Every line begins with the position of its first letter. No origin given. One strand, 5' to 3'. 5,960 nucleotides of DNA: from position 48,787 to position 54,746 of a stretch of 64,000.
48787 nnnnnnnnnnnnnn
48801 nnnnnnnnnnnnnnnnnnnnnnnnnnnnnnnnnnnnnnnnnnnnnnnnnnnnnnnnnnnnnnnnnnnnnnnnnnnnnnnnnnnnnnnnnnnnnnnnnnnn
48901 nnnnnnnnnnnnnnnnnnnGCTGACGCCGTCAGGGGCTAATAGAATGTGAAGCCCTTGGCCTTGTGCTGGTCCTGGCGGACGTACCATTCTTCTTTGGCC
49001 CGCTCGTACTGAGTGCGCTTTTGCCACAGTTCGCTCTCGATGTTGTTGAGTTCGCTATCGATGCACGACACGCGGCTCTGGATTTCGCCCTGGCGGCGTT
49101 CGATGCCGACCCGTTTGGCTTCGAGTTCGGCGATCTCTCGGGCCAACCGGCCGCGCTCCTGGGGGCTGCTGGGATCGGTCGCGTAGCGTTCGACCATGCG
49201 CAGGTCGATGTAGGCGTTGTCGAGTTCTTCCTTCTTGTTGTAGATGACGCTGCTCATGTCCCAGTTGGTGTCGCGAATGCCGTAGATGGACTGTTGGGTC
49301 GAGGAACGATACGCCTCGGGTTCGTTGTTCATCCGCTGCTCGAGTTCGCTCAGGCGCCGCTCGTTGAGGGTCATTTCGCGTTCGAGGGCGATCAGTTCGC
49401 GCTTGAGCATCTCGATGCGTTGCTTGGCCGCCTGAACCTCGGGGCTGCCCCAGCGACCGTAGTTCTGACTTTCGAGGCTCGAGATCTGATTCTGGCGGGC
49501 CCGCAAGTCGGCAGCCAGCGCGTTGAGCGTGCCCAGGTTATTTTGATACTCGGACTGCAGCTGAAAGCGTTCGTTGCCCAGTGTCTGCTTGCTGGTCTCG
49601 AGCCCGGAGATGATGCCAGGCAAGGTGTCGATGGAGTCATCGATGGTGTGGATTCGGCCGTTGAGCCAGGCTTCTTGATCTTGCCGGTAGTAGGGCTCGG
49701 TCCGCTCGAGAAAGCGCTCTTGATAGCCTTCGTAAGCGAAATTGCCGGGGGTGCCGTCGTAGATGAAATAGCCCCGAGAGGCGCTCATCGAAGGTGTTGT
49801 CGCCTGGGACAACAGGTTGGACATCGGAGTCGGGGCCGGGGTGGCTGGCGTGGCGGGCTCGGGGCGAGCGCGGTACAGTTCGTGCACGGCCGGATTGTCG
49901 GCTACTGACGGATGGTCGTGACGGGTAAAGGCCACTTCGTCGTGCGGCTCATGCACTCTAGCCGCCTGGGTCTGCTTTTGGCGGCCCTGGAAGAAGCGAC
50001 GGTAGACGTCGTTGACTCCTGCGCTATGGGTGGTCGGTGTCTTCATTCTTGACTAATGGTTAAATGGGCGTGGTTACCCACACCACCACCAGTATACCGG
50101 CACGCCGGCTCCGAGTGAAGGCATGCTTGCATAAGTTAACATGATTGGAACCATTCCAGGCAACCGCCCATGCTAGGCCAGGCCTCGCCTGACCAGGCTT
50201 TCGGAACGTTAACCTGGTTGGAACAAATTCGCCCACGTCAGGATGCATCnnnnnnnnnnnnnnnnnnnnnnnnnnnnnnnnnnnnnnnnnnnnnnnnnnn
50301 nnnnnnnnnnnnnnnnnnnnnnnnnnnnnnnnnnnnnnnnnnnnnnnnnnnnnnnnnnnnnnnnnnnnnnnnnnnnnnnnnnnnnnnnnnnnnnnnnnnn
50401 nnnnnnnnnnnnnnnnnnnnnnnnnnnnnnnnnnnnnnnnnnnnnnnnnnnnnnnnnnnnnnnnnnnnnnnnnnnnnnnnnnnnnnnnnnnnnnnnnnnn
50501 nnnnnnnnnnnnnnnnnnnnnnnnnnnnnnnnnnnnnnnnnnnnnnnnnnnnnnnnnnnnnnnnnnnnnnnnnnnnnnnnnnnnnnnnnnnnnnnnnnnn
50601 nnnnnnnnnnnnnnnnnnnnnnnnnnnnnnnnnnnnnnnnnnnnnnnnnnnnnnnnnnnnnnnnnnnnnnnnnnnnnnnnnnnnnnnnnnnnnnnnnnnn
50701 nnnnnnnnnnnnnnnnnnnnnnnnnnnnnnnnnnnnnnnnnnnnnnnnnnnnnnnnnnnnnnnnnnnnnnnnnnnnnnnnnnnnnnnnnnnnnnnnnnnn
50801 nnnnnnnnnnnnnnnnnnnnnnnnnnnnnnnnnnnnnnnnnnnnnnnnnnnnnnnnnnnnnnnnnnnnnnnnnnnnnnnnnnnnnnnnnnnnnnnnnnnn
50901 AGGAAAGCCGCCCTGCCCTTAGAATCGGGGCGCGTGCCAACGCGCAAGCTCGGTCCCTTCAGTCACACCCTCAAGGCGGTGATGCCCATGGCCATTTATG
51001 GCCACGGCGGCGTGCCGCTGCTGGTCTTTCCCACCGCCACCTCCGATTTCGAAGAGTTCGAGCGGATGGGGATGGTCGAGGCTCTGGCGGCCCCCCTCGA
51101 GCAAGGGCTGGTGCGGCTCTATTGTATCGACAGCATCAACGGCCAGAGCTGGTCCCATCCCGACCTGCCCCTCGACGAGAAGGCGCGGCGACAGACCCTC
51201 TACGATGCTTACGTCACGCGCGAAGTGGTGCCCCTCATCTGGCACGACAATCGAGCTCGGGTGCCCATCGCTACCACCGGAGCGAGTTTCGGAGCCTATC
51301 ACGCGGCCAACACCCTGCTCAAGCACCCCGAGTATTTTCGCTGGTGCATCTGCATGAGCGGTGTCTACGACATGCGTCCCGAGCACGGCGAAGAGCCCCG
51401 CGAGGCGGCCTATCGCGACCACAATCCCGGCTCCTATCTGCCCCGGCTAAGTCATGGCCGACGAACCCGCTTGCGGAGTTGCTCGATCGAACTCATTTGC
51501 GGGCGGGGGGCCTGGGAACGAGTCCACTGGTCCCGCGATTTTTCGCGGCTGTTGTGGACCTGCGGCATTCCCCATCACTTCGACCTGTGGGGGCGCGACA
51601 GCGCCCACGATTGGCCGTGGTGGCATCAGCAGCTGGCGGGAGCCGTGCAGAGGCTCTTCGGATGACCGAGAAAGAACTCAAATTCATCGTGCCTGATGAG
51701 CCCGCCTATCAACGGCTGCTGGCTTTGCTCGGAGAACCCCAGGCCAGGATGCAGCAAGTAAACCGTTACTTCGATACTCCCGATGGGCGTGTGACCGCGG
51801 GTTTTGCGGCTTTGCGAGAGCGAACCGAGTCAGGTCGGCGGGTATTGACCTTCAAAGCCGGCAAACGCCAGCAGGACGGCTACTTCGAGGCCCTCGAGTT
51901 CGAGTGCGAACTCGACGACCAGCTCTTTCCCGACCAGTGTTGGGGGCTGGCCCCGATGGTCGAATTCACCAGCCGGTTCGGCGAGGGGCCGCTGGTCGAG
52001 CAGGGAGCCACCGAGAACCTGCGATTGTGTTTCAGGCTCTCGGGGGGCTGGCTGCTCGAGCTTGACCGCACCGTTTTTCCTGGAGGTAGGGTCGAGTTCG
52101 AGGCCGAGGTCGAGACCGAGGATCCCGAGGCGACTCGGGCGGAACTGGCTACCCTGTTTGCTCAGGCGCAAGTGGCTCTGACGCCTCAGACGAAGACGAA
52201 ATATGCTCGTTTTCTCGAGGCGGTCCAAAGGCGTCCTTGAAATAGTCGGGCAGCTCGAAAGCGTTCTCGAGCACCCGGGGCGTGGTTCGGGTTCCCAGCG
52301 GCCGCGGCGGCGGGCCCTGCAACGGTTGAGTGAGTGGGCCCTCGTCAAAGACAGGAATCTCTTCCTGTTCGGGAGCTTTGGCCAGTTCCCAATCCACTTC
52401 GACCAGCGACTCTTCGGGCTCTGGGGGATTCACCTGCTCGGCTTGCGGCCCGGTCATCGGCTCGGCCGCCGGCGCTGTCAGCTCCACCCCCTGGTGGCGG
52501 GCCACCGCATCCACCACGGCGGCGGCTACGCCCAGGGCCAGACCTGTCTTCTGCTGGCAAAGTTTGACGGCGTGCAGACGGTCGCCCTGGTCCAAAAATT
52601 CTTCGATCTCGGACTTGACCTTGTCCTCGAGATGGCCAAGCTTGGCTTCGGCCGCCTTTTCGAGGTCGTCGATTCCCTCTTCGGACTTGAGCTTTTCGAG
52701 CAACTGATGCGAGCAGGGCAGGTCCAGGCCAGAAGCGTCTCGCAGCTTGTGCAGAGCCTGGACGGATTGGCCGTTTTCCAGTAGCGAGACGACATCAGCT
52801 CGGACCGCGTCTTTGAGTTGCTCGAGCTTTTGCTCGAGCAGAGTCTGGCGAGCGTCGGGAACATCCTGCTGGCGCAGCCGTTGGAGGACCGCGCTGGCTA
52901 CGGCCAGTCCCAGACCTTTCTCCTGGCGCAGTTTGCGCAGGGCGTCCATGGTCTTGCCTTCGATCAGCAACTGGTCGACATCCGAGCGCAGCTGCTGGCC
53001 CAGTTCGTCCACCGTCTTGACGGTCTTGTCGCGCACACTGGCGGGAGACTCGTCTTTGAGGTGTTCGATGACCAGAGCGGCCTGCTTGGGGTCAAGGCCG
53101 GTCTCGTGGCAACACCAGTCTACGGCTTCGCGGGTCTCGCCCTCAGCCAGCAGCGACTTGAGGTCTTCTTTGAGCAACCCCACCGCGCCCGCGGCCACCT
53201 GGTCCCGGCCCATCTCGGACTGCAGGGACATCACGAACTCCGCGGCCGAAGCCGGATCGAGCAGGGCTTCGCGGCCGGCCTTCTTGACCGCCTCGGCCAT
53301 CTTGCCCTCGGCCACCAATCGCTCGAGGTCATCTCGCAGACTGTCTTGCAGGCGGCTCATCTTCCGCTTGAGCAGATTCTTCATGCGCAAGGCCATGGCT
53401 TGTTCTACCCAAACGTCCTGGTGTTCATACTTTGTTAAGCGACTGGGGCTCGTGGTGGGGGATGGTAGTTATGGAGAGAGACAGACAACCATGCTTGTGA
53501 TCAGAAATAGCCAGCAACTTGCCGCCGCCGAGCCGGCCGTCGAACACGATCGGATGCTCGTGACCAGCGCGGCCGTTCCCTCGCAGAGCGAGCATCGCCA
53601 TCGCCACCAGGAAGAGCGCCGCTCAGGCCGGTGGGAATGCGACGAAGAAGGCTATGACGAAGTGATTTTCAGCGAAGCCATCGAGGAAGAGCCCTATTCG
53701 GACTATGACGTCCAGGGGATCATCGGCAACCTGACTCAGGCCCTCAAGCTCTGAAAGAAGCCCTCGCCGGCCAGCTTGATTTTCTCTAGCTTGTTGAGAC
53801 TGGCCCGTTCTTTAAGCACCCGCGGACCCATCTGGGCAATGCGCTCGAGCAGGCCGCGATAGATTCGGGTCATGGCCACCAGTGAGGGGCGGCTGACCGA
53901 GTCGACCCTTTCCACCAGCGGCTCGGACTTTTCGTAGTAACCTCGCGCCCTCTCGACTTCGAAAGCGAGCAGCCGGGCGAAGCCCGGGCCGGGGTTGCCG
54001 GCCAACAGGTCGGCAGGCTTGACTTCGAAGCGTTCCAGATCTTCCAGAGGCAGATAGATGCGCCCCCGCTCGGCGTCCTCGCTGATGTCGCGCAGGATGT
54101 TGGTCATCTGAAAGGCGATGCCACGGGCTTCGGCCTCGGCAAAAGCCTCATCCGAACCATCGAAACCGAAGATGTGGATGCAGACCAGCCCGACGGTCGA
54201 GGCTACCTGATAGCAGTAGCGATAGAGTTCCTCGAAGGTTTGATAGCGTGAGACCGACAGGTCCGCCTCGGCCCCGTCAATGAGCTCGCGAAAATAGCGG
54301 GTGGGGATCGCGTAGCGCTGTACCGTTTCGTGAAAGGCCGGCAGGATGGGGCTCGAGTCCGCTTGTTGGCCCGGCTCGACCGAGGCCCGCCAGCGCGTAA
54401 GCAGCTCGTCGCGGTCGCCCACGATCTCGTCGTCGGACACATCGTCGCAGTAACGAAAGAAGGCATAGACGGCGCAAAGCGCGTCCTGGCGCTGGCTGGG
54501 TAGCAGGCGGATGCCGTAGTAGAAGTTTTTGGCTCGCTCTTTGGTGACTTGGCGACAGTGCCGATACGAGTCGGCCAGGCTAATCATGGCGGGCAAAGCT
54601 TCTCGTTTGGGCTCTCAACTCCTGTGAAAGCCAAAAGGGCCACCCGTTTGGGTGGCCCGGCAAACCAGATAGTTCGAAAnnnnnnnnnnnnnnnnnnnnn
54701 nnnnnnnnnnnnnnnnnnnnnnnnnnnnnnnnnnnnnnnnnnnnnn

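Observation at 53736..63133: Fragmented hopanoid locus: HpnC/D-type synthase, hpnA-hpnG-hpnI operon and hpnH, with a beta-lactamase/DUF1343 fusion inserted and no cyclase in view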

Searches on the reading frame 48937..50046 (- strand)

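Call 7: search_protein_families(library=pfam, proteins=[window:48937-50046:-], max_evalue=0.001)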
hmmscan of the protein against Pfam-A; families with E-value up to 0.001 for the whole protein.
window:48937-50046:- (369 aa): 1 family
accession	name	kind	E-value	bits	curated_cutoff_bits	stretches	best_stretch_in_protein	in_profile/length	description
PF10473.14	CENP-F_leu_zip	-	0.00049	20.6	34.5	0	146-195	54-103/140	Leucine-rich repeats of kinetochore protein Cenp-F/LEK1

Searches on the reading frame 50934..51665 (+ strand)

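Call 7: search_protein_families(library=pfam, proteins=[window:50934-51665:+], max_evalue=0.001)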
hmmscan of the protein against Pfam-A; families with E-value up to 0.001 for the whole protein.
window:50934-51665:+ (243 aa): 2 families
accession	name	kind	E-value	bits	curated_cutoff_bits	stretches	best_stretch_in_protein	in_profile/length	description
PF00756.26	Esterase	-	4.2e-09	37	22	1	82-240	86-250/251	Putative esterase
PF00326.27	Peptidase_S9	-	0.00017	21.6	22.6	1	112-153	66-107/213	Prolyl oligopeptidase family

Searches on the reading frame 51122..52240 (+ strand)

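Call 7: search_protein_families(library=pfam, proteins=[window:51122-52240:+], max_evalue=0.001)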
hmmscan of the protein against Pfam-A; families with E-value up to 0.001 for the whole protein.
window:51122-52240:+ (372 aa): 1 family
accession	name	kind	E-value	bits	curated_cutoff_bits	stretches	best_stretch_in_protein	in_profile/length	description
PF01928.26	CYTH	-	3e-13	50.4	23.2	1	181-337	1-154/179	CYTH domain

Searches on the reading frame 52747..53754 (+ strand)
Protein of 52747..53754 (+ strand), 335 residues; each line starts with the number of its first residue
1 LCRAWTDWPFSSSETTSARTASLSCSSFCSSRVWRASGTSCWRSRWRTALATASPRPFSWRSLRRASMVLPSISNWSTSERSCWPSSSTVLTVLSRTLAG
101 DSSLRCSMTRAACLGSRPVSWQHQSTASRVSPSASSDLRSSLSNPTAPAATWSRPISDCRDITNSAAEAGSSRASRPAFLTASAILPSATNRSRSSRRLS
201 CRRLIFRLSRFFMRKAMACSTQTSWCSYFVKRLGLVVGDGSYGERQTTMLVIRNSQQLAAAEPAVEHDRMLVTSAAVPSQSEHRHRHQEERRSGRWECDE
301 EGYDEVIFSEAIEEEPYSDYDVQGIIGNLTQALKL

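Call 7: search_protein_families(library=pfam, proteins=[window:52747-53754:+], max_evalue=0.001)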
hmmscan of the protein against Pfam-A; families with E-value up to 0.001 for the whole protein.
window:52747-53754:+ (335 aa): 0 families

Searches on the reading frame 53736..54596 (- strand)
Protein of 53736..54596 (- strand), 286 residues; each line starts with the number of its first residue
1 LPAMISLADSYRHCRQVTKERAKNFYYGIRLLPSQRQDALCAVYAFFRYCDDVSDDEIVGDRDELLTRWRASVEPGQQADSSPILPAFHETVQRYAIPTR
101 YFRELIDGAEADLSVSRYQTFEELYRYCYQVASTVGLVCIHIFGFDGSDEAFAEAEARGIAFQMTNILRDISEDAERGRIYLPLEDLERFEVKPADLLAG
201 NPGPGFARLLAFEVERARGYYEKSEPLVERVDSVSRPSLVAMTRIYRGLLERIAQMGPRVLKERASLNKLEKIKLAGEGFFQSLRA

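Call 3: search_protein_families(library=ncbifam, proteins=[window:53736-54596:-], max_evalue=0.001)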
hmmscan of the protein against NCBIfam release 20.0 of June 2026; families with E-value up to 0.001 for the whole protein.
window:53736-54596:- (286 aa): 6 families
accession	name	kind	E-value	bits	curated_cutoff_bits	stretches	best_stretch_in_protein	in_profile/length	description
TIGR03465.1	HpnD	equivalog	4.4e-74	248.9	278.6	1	18-276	2-261/267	presqualene diphosphate synthase HpnD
NF045686.1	PhytoSynCyanob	equivalog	1.3e-61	208.4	550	1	3-274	13-298/310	15-cis-phytoene synthase CrtB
TIGR03464.1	HpnC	equivalog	5.6e-52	176.9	250.45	1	19-279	3-265/267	squalene synthase HpnC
NF045921.1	PhytnSynCrtBRhod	equivalog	8.7e-39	133.8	500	1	10-281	6-277/307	15-cis-phytoene synthase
NF042419.1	Phyto_syn_CrtB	equivalog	8.6e-34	117.5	480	1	15-280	8-283/306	15-cis-phytoene synthase CrtB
TIGR01559.1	squal_synth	equivalog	3.1e-09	36.5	286.75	1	11-196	3-212/337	squalene synthase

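Call 4: search_protein_families(library=pfam, proteins=[window:53736-54596:-], max_evalue=0.001)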
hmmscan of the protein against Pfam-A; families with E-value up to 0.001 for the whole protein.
window:53736-54596:- (286 aa): 1 family
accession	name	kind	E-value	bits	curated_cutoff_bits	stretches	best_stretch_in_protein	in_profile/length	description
PF00494.24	SQS_PSY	-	3.2e-76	256.9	26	1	19-270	2-262/263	Squalene/phytoene synthase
